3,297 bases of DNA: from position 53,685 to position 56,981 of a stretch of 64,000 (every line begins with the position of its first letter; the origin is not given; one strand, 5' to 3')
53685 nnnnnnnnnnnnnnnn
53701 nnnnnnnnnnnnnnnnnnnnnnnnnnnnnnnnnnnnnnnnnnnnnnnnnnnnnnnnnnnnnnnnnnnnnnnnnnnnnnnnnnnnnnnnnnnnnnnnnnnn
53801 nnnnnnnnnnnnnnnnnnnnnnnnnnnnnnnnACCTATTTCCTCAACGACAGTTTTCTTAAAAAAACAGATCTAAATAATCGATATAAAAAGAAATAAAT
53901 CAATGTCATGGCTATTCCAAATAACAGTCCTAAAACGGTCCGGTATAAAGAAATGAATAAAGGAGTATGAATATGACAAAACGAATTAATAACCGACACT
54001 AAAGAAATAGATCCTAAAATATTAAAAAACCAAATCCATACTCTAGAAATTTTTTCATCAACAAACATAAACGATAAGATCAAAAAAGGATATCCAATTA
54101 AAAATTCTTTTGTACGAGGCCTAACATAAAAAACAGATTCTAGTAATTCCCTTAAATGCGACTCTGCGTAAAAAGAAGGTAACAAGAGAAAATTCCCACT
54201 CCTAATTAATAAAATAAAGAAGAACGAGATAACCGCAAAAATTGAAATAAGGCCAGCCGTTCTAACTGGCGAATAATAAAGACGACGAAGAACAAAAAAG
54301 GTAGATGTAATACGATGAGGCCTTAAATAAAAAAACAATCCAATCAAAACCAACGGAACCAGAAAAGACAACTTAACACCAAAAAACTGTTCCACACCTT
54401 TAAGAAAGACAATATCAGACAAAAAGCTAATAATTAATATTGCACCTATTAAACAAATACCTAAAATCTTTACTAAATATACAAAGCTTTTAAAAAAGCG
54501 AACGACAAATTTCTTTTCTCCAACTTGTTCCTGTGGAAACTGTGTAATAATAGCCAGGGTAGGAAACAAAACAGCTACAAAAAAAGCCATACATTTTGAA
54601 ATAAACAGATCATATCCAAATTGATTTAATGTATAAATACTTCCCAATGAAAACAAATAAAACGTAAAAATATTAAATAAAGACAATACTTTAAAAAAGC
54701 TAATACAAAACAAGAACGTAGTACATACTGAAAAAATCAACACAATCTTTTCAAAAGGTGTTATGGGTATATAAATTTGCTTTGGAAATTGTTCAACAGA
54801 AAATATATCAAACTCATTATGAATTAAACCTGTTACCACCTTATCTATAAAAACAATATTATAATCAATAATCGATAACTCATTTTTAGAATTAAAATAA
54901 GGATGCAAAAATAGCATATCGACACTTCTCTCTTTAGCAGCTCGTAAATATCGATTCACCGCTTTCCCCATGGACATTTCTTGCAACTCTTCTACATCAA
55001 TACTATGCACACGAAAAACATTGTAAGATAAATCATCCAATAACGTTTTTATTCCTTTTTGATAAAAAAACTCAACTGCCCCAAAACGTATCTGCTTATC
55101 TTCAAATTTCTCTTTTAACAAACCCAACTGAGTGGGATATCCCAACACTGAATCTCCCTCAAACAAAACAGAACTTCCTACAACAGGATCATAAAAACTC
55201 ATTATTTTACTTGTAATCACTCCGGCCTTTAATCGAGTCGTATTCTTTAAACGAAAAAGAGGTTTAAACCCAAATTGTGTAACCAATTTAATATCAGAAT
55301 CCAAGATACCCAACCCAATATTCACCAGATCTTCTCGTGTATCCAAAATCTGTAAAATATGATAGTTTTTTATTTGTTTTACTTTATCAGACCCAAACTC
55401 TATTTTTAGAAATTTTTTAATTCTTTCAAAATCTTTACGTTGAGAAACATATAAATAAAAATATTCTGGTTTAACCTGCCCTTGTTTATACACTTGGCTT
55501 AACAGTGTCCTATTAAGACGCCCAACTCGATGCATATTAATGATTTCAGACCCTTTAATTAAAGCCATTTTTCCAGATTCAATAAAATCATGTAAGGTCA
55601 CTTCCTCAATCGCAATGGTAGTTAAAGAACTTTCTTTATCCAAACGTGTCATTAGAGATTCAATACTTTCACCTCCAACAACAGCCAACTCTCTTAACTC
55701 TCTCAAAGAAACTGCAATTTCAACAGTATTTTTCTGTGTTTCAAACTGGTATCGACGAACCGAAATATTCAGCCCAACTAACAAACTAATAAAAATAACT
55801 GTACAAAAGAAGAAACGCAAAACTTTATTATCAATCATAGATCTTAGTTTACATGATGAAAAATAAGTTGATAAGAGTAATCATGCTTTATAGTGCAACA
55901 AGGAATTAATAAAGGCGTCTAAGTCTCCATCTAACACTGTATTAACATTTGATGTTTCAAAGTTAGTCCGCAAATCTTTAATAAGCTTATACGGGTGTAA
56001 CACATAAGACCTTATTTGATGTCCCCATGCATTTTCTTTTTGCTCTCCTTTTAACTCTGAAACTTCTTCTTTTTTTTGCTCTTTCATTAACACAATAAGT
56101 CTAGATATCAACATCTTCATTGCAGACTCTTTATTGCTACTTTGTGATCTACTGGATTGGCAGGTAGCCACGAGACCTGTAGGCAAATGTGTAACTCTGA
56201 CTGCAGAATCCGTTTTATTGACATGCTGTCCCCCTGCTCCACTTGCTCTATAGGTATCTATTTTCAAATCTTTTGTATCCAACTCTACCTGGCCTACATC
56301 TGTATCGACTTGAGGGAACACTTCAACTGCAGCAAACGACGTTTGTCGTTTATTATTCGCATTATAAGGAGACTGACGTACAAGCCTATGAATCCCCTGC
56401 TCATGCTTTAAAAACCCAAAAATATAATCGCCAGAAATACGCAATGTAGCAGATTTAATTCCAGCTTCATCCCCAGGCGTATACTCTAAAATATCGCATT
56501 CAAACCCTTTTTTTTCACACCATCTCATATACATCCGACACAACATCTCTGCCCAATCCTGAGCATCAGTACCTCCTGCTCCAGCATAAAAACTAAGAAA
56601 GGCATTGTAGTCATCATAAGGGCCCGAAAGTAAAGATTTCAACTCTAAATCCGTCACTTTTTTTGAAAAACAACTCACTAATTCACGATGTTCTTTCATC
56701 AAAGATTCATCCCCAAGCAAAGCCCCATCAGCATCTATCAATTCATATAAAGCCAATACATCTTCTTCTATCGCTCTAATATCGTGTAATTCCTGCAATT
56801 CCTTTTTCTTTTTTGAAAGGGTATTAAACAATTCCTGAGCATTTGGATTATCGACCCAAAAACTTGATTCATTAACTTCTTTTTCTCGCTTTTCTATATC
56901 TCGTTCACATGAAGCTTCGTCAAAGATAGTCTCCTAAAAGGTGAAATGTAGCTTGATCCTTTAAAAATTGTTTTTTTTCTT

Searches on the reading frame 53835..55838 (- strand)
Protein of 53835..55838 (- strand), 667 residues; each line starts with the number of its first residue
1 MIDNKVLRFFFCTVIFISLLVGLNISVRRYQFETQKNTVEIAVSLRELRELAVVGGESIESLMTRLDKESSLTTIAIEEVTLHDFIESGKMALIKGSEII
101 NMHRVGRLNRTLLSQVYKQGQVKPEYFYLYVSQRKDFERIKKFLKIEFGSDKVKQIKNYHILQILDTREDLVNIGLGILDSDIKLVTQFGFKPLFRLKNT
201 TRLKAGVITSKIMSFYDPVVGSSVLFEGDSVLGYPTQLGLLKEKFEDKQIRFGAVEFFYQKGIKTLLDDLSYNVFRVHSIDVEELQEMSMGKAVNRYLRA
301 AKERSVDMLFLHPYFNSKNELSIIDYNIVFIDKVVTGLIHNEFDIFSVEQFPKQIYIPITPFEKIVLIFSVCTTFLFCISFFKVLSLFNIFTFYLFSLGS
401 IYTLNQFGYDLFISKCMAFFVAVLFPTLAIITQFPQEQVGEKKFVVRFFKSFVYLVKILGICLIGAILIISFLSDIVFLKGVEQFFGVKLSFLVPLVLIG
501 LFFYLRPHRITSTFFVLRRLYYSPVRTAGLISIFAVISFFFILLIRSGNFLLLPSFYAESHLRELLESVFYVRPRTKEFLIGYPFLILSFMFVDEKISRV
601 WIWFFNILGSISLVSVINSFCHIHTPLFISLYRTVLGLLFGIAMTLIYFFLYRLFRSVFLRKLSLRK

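Call 43: search_protein_families(library=pfam, proteins=[window:53835-55838:-], max_evalue=0.0001)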
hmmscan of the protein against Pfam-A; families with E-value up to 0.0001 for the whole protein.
window:53835-55838:- (667 aa): 1 family
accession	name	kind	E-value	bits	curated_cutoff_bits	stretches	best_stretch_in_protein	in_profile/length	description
PF18949.5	DUF5693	-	9.8e-126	421.1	29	1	37-655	1-608/609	Family of unknown function (DUF5693)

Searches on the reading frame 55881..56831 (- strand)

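Call 43: search_protein_families(library=pfam, proteins=[window:55881-56831:-], max_evalue=0.0001)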
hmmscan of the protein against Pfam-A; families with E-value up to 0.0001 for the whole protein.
window:55881-56831:- (316 aa): 2 families
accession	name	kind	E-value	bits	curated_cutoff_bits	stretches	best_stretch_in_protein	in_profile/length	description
PF03462.23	PCRF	-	6e-45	153.9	24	1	6-169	25-194/194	PCRF domain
PF00472.26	RF-1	-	3.8e-39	133.7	35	1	181-288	4-116/116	RF-1 domain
